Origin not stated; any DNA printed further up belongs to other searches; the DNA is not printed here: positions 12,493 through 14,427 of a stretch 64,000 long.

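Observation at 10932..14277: wHTH-STAND ATPase-TPR protein convergent with an MBL-fold hydrolase, directly upstream of the surface-protein genes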

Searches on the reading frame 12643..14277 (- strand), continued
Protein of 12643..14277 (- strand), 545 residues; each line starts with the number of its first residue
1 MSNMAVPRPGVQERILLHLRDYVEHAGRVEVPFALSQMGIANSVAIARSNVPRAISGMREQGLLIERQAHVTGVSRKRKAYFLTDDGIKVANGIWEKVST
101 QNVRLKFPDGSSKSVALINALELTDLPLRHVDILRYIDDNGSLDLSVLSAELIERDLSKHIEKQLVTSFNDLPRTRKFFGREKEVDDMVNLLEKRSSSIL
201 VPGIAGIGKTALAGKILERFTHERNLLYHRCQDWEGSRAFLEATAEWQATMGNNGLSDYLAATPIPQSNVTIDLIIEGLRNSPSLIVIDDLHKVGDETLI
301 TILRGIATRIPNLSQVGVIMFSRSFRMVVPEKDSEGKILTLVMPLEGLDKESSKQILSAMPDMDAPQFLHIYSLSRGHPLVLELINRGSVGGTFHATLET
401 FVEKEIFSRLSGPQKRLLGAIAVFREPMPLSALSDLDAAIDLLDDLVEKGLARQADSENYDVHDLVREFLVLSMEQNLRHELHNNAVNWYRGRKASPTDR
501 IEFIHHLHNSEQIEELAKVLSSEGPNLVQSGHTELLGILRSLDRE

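Call 48: find_homologous_proteins(query=A2, max_evalue=1e-10)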
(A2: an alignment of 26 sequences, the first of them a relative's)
Query A2 (26 sequences) (881 aa, profile of the alignment): 473 proteins with E <= 1e-10 among 8000 candidates; the best 120 are listed.
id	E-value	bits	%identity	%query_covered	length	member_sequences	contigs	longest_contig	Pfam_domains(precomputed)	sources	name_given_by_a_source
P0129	0.0e+0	1145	100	100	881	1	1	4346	PF10602.16,PF13431.13,PF13414.13,PF13176.13,PF24885.2,PF13401.13,PF13428.13,PF01637.25,PF00931.29,PF13191.13,PF13374.13,PF17874.8,PF24883.3,PF00515.35,PF13424.13,PF14938.13,PF13432.13,PF13545.13,PF13181.13,PF07719.24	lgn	-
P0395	0.0e+0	1118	76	100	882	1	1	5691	PF10602.16,PF13173.13,PF13431.13,PF13176.13,PF24885.2,PF13401.13,PF13428.13,PF01637.25,PF00931.29,PF13191.13,PF13374.13,PF17874.8,PF24883.3,PF00515.35,PF12895.14,PF13424.13,PF28559.1,PF14938.13,PF13432.13,PF13181.13,PF07719.24,PF20720.4,PF13174.13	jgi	-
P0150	0.0e+0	1118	36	99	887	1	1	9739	PF13176.13,PF24885.2,PF13401.13,PF13428.13,PF20703.4,PF01637.25,PF00931.29,PF13191.13,PF13374.13,PF25201.1,PF17874.8,PF00515.35,PF13424.13,PF28559.1,PF14938.13,PF13432.13,PF13181.13,PF07719.24,PF13174.13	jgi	jgi:tetratricopeptide (TPR) repeat protein/DNA-binding MarR family transcriptional regulator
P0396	0.0e+0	1113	78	100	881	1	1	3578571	PF10602.16,PF13173.13,PF13176.13,PF13401.13,PF13428.13,PF01637.25,PF00931.29,PF13191.13,PF13374.13,PF17874.8,PF24883.3,PF00515.35,PF13424.13,PF14938.13,PF13432.13,PF13545.13,PF13181.13,PF07719.24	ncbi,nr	ncbi:MAG: tetratricopeptide repeat protein [Thermoplasmata archaeon]|nr:MAG: tetratricopeptide repea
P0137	0.0e+0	1097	35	100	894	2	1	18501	PF13176.13,PF13401.13,PF01637.25,PF00931.29,PF13191.13,PF13374.13,PF17874.8,PF00515.35,PF13424.13,PF13432.13,PF13545.13,PF13181.13,PF07719.24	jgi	-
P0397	0.0e+0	1089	37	99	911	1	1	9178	PF09976.16,PF13414.13,PF13401.13,PF00931.29,PF13191.13,PF13374.13,PF25068.3,PF24883.3,PF00515.35,PF04212.25,PF13424.13,PF14938.13,PF07719.24,PF13174.13,PF13176.13,PF24885.2,PF13428.13,PF01637.25,PF14559.13,PF10516.16,PF13371.13,PF17874.8,PF13432.13,PF13181.13,PF20720.4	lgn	-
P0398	0.0e+0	1086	49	99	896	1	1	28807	PF10602.16,PF13431.13,PF12862.14,PF13414.13,PF13176.13,PF24885.2,PF13401.13,PF13428.13,PF01637.25,PF00931.29,PF13191.13,PF13374.13,PF17874.8,PF24883.3,PF00515.35,PF13424.13,PF14938.13,PF13545.13,PF13181.13,PF07719.24,PF20720.4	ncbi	-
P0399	0.0e+0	1081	49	99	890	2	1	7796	PF10602.16,PF12862.14,PF13401.13,PF00931.29,PF13191.13,PF13374.13,PF24883.3,PF00515.35,PF13424.13,PF28559.1,PF14938.13,PF07719.24,PF13174.13,PF13431.13,PF13176.13,PF24885.2,PF13428.13,PF01637.25,PF14559.13,PF17874.8,PF12895.14,PF21033.5,PF13432.13,PF13545.13,PF13181.13,PF20720.4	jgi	jgi:tetratricopeptide (TPR) repeat protein/DNA-binding MarR family transcriptional regulator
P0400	0.0e+0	1080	49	99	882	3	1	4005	PF10602.16,PF13431.13,PF12862.14,PF13176.13,PF13401.13,PF13428.13,PF01637.25,PF00931.29,PF13191.13,PF13374.13,PF17874.8,PF24883.3,PF00515.35,PF13424.13,PF21033.5,PF14938.13,PF13432.13,PF13545.13,PF13181.13,PF07719.24,PF13174.13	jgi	jgi:tetratricopeptide (TPR) repeat protein/DNA-binding MarR family transcriptional regulator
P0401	0.0e+0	1080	49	99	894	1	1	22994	PF10602.16,PF12862.14,PF13401.13,PF00931.29,PF13191.13,PF13374.13,PF24883.3,PF00515.35,PF13424.13,PF28559.1,PF14938.13,PF07719.24,PF13174.13,PF13431.13,PF13176.13,PF24885.2,PF13428.13,PF20703.4,PF01637.25,PF14559.13,PF17874.8,PF13432.13,PF13545.13,PF13181.13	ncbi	-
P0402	0.0e+0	1079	77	97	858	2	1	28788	PF10602.16,PF13173.13,PF13431.13,PF13176.13,PF13401.13,PF13428.13,PF01637.25,PF00931.29,PF13191.13,PF13374.13,PF17874.8,PF24883.3,PF00515.35,PF13424.13,PF14938.13,PF13432.13,PF13181.13,PF07719.24,PF13174.13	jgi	jgi:tetratricopeptide (TPR) repeat protein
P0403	0.0e+0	1079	48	99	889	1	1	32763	PF10602.16,PF13431.13,PF12862.14,PF13176.13,PF24885.2,PF13401.13,PF13428.13,PF01637.25,PF00931.29,PF13191.13,PF13374.13,PF17874.8,PF24883.3,PF00515.35,PF13424.13,PF14938.13,PF13181.13,PF07719.24,PF20720.4,PF13174.13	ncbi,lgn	-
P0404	0.0e+0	1074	48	99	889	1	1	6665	PF10602.16,PF13431.13,PF12862.14,PF13176.13,PF24885.2,PF13401.13,PF13428.13,PF01637.25,PF00931.29,PF13191.13,PF13374.13,PF17874.8,PF00515.35,PF13424.13,PF28559.1,PF21033.5,PF14938.13,PF13432.13,PF13181.13,PF07719.24,PF20720.4,PF13174.13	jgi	jgi:tetratricopeptide (TPR) repeat protein/DNA-binding PadR family transcriptional regulator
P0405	0.0e+0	1074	76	97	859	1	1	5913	PF10602.16,PF13431.13,PF13414.13,PF13176.13,PF24885.2,PF13401.13,PF13428.13,PF01637.25,PF00931.29,PF13191.13,PF13374.13,PF17874.8,PF24883.3,PF00515.35,PF13424.13,PF28559.1,PF14938.13,PF13432.13,PF13181.13,PF07719.24,PF13174.13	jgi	jgi:tetratricopeptide (TPR) repeat protein/DNA-binding MarR family transcriptional regulator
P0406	0.0e+0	1067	47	100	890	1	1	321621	PF10602.16,PF13431.13,PF12862.14,PF13176.13,PF24885.2,PF13401.13,PF13428.13,PF01637.25,PF00931.29,PF13191.13,PF13374.13,PF14559.13,PF17874.8,PF24883.3,PF00515.35,PF13424.13,PF21033.5,PF14938.13,PF13432.13,PF13181.13,PF07719.24,PF20720.4,PF13174.13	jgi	jgi:tetratricopeptide (TPR) repeat protein/DNA-binding MarR family transcriptional regulator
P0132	0.0e+0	1053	31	96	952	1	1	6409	PF14853.13,PF13176.13,PF24885.2,PF13401.13,PF13428.13,PF01637.25,PF13191.13,PF13374.13,PF14559.13,PF25201.1,PF17874.8,PF00515.35,PF13424.13,PF28559.1,PF14938.13,PF13545.13,PF13181.13,PF07719.24,PF13174.13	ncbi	-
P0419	0.0e+0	1040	36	99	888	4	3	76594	PF13176.13,PF13401.13,PF13428.13,PF20703.4,PF01637.25,PF00931.29,PF13191.13,PF13374.13,PF25201.1,PF17874.8,PF00515.35,PF13424.13,PF14938.13,PF13181.13,PF07719.24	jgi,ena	-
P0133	0.0e+0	1011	31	99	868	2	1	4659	PF13176.13,PF13401.13,PF01637.25,PF00931.29,PF13191.13,PF13374.13,PF17874.8,PF00515.35,PF05729.19,PF13424.13,PF14938.13,PF13181.13,PF07719.24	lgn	-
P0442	7.4e-278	942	37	98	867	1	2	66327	PF10602.16,PF13176.13,PF24885.2,PF13401.13,PF13428.13,PF01637.25,PF00931.29,PF13191.13,PF13374.13,PF17874.8,PF24883.3,PF00515.35,PF13424.13,PF14938.13,PF13432.13,PF13181.13,PF07719.24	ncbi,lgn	ncbi:MAG: tetratricopeptide repeat protein [Thermoplasmatota archaeon]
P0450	1.4e-274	932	37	89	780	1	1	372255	PF10602.16,PF09976.16,PF13414.13,PF13176.13,PF13401.13,PF01637.25,PF00931.29,PF13191.13,PF13374.13,PF17874.8,PF00515.35,PF13424.13,PF14938.13,PF13432.13,PF13181.13,PF07719.24,PF20720.4,PF13174.13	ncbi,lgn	-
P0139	4.5e-268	910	34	90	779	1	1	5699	PF10602.16,PF13414.13,PF13176.13,PF13401.13,PF01637.25,PF13191.13,PF13374.13,PF17874.8,PF00515.35,PF13424.13,PF14938.13,PF13432.13,PF13181.13,PF07719.24,PF25199.2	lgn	-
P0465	9.8e-267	906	32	99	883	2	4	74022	PF13176.13,PF13401.13,PF01637.25,PF13191.13,PF13374.13,PF17874.8,PF00515.35,PF05729.19,PF13424.13,PF13432.13,PF13545.13,PF13181.13,PF07719.24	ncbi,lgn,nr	ncbi:MAG: tetratricopeptide repeat protein [Euryarchaeota archaeon]|nr:tetratricopeptide repeat prot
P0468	3.2e-264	897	34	90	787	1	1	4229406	PF13414.13,PF13176.13,PF24885.2,PF13401.13,PF13428.13,PF01637.25,PF00931.29,PF13191.13,PF13374.13,PF17874.8,PF24883.3,PF00515.35,PF13424.13,PF14938.13,PF13432.13,PF13181.13,PF07719.24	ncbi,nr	ncbi:MAG: tetratricopeptide repeat protein [Thermoplasmata archaeon]|nr:MAG: tetratricopeptide repea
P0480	2.9e-257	874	34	97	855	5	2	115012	PF13414.13,PF13176.13,PF13401.13,PF13428.13,PF01637.25,PF00931.29,PF13191.13,PF13374.13,PF14559.13,PF17874.8,PF00515.35,PF05729.19,PF13424.13,PF28559.1,PF13432.13,PF13181.13,PF07719.24,PF20720.4,PF13174.13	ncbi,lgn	ncbi:MAG: tetratricopeptide repeat protein [Thermoplasmata archaeon]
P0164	3.1e-254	864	33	90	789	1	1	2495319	PF13414.13,PF13176.13,PF24885.2,PF13401.13,PF01637.25,PF13191.13,PF13374.13,PF17874.8,PF00515.35,PF13424.13,PF14938.13,PF13432.13,PF13181.13,PF07719.24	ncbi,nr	ncbi:MAG: tetratricopeptide repeat protein [Thermoplasmata archaeon]|nr:MAG: tetratricopeptide repea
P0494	4.1e-252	857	34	94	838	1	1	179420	PF10602.16,PF13414.13,PF13176.13,PF24885.2,PF13401.13,PF01637.25,PF00931.29,PF13191.13,PF13374.13,PF17874.8,PF24883.3,PF00515.35,PF05729.19,PF13424.13,PF14938.13,PF13432.13,PF13181.13,PF07719.24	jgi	jgi:tetratricopeptide (TPR) repeat protein/DNA-binding MarR family transcriptional regulator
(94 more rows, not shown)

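Call 49: find_encoding_contigs(protein=P0396, flank=9000, max_places=1)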
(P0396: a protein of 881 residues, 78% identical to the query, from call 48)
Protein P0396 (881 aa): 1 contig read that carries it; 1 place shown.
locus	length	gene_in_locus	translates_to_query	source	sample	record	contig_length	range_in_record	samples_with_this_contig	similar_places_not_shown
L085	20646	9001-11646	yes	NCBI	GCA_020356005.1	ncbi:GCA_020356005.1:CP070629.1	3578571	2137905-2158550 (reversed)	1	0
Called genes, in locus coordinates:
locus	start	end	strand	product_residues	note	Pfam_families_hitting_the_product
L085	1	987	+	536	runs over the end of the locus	-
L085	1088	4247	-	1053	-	PF24908:Ig_SIBA-E_2nd (faint), PF25778:DUF7948 (faint), PF17963:Big_9 (faint)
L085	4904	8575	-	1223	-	PF17963:Big_9 (faint), PF00801:PKD (faint), PF18911:PKD_4 (weak)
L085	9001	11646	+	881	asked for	PF00931:NB-ARC, PF01637:ATPase_2, PF13191:AAA_16, PF24883:NPHP3_N, PF13401:AAA_22, PF13424:TPR_12, PF13424:TPR_12, PF14938:SNAP, +14 more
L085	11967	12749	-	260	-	-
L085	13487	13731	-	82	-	-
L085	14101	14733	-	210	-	PF13451:zf_Tbcl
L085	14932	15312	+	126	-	PF05168:HEPN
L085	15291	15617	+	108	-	PF01909:NTP_transf_2, PF18765:Polbeta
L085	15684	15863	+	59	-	-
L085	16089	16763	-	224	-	PF00702:Hydrolase, PF06888:Put_Phosphatase (faint), PF12710:HAD, PF13419:HAD_2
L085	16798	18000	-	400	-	PF13439:Glyco_transf_4, PF13579:Glyco_trans_4_4, PF00534:Glycos_transf_1, PF13692:Glyco_trans_1_4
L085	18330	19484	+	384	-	PF00534:Glycos_transf_1, PF13692:Glyco_trans_1_4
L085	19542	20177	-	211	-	-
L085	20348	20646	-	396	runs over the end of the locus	PF13439:Glyco_transf_4, PF13477:Glyco_trans_4_2, PF13579:Glyco_trans_4_4, PF00534:Glycos_transf_1, PF13692:Glyco_trans_1_4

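Call 50: find_encoding_contigs(protein=P0406, flank=9000, max_places=1)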
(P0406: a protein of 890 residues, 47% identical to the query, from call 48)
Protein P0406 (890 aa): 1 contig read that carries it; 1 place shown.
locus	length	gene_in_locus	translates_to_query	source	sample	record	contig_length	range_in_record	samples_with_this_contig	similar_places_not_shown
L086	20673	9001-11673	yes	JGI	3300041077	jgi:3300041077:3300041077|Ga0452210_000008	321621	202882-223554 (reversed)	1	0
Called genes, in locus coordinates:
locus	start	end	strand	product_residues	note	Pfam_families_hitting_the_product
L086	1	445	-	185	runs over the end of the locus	PF00156:Pribosyltran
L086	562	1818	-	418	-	PF01979:Amidohydro_1, PF07969:Amidohydro_3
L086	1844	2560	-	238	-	PF01048:PNP_UDP_1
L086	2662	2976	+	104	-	PF05239:PRC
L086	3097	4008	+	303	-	PF23023:Anti-Pycsar_Apyc1, PF00753:Lactamase_B, PF13691:Lactamase_B_4, PF12706:Lactamase_B_2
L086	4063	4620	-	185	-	-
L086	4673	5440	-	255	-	PF01261:AP_endonuc_2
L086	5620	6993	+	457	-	PF00890:FAD_binding_2 (faint), PF01266:DAO (faint), PF03486:HI0933_like (faint), PF07992:Pyr_redox_2, PF13738:Pyr_redox_3, PF00070:Pyr_redox, PF02852:Pyr_redox_dim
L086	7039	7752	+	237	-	PF00753:Lactamase_B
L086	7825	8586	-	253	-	-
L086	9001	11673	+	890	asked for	PF00931:NB-ARC, PF01637:ATPase_2, PF13191:AAA_16, PF13401:AAA_22, PF17874:TPR_MalT, PF13424:TPR_12, PF13424:TPR_12, PF13424:TPR_12, +22 more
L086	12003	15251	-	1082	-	PF17963:Big_9 (faint), PF17032:Zn_ribbon_15 (faint), PF12773:DZR (weak), PF13240:Zn_Ribbon_1 (faint), PF13248:Zn_ribbon_3 (faint)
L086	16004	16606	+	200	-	PF07790:Pilin_N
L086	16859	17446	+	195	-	PF07790:Pilin_N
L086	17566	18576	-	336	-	PF01035:DNA_binding_1, PF04493:Endonuclease_5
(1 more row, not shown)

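Call 51: find_encoding_contigs(protein=P0450, flank=9000, max_places=1)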
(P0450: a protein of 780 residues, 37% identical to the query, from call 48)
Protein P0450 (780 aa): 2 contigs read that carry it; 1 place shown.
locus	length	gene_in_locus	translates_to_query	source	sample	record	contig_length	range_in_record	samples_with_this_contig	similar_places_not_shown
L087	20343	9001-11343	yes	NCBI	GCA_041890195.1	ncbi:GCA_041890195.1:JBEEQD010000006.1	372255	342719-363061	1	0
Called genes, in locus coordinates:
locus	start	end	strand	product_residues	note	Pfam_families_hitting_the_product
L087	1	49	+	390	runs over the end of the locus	PF13506:Glyco_transf_21, PF13641:Glyco_tranf_2_3, PF00535:Glycos_transf_2, PF10111:Glyco_tranf_2_2, PF13632:Glyco_trans_2_3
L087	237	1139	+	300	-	PF07705:CARDB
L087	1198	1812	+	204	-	-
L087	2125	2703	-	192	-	PF02545:Maf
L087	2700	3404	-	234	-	PF02811:PHP (weak)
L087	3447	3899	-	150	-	-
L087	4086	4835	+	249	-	PF00254:FKBP_C, PF22199:FKBP26_IF (weak), PF18046:FKBP26_C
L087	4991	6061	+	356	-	PF13412:HTH_24 (faint), PF01978:TrmB (weak)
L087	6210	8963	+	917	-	PF18911:PKD_4, PF00801:PKD, PF18911:PKD_4, PF00801:PKD, PF18911:PKD_4, PF00801:PKD (weak), PF18911:PKD_4 (weak), PF00801:PKD, +1 more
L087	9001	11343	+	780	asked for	PF13191:AAA_16, PF00931:NB-ARC (weak), PF01637:ATPase_2, PF20720:nSTAND3 (weak), PF13424:TPR_12, PF14938:SNAP, PF13424:TPR_12, PF13424:TPR_12, +12 more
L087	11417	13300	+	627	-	-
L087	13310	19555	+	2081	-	-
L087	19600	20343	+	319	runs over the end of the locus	-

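Call 52: find_encoding_contigs(protein=P0468, flank=9000, max_places=1)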
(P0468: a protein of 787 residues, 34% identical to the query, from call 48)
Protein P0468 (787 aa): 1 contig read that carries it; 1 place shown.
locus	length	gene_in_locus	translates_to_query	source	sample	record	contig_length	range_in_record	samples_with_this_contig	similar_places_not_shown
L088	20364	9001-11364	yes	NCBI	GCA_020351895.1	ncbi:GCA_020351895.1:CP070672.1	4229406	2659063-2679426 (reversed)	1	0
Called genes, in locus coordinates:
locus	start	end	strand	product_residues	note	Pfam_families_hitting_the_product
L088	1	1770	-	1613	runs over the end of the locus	PF13229:Beta_helix (weak), PF05048:NosD (weak), PF13229:Beta_helix, PF15418:DUF4625 (faint), PF00801:PKD, PF18911:PKD_4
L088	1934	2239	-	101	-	PF01022:HTH_5, PF01047:MarR (faint), PF12840:HTH_20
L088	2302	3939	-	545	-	-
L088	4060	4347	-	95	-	-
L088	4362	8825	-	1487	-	PF17789:MG4 (faint), PF01835:MG2, PF17791:MG3, PF07703:A2M_BRD, PF00207:A2M, PF07678:TED_complement, PF07677:A2M_recep (weak)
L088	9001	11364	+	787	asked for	PF00931:NB-ARC, PF01637:ATPase_2, PF13191:AAA_16, PF13401:AAA_22, PF24885:TPR_NPHP3, PF00515:TPR_1, PF13424:TPR_12, PF17874:TPR_MalT, +13 more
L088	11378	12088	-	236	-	-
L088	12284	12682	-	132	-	-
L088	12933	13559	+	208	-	PF13404:HTH_AsnC-type, PF13412:HTH_24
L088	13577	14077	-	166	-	-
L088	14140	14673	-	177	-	PF12840:HTH_20 (weak), PF13412:HTH_24 (weak), PF24266:HTH_HVO_0163_N, PF13412:HTH_24, PF01047:MarR (weak), PF08279:HTH_11 (weak), PF12802:MarR_2, PF12840:HTH_20 (weak), +1 more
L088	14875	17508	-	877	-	-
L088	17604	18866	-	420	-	PF01555:N6_N4_Mtase, PF01170:UPF0020, PF08241:Methyltransf_11 (faint), PF01555:N6_N4_Mtase (weak)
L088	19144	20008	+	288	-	PF00133:tRNA-synt_1 (faint), PF01406:tRNA-synt_1e, PF09334:tRNA-synt_1g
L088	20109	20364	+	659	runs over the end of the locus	PF14312:FG-GAP_2 (faint), PF13517:FG-GAP_3 (faint), PF01839:FG-GAP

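Call 53: find_encoding_contigs(protein=P0164, flank=9000, max_places=1)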
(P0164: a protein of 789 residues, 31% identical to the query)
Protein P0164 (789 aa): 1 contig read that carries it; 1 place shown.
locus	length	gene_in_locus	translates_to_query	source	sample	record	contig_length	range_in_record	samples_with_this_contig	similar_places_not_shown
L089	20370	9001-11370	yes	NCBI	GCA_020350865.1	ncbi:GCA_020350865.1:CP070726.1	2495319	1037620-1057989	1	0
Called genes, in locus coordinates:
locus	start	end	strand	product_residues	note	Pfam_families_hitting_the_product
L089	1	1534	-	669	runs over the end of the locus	PF02687:FtsX, PF12704:MacB_PCD (weak), PF02687:FtsX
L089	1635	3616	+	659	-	-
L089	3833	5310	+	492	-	-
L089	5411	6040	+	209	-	PF00189:Ribosomal_S3_C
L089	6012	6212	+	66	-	PF00831:Ribosomal_L29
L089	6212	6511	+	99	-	PF01253:SUI1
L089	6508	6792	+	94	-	PF01868:RNase_P-MRP_p29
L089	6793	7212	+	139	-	PF00366:Ribosomal_S17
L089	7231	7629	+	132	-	PF00238:Ribosomal_L14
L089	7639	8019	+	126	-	PF16906:Ribosomal_L26, PF00467:KOW (weak)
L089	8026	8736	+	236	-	PF08071:RS4NT, PF01479:S4 (faint), PF00900:Ribosomal_S4e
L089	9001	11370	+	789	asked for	PF01637:ATPase_2 (weak), PF13191:AAA_16, PF13401:AAA_22, PF13424:TPR_12, PF17874:TPR_MalT, PF24885:TPR_NPHP3 (weak), PF00515:TPR_1 (weak), PF13424:TPR_12, +8 more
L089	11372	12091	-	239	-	-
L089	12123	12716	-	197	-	-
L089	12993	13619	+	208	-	PF13404:HTH_AsnC-type, PF13412:HTH_24, PF01037:AsnC_trans_reg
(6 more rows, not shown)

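Call 54: find_encoding_contigs(protein=P0494, flank=9000, max_places=1)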
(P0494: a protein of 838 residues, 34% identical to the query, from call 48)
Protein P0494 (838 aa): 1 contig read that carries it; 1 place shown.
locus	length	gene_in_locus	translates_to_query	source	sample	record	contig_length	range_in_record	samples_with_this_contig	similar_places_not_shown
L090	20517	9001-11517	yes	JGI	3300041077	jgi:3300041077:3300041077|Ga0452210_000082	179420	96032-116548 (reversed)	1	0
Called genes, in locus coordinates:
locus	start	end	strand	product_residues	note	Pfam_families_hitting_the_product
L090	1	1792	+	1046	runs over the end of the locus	PF00801:PKD, PF18911:PKD_4, PF01398:JAB, PF14464:Prok-JAB (faint), PF01398:JAB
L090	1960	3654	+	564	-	-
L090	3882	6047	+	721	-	PF10648:Gmad2 (faint), PF17957:Big_7, PF28532:DUF8428 (faint), PF19077:Big_13 (faint), PF17957:Big_7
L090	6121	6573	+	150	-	PF12840:HTH_20 (faint), PF24266:HTH_HVO_0163_N, PF01047:MarR (faint), PF12802:MarR_2, PF13412:HTH_24, PF25212:HVO_A0114 (weak)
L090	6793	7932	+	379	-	PF09587:PGA_cap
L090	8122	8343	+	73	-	-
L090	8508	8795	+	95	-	-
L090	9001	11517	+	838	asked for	PF00931:NB-ARC, PF01637:ATPase_2, PF13191:AAA_16, PF24883:NPHP3_N, PF13401:AAA_22, PF13424:TPR_12, PF17874:TPR_MalT, PF13424:TPR_12, +11 more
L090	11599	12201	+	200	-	PF07790:Pilin_N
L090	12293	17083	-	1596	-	PF01839:FG-GAP (weak)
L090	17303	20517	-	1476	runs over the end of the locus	PF01839:FG-GAP, PF14312:FG-GAP_2 (faint), PF01839:FG-GAP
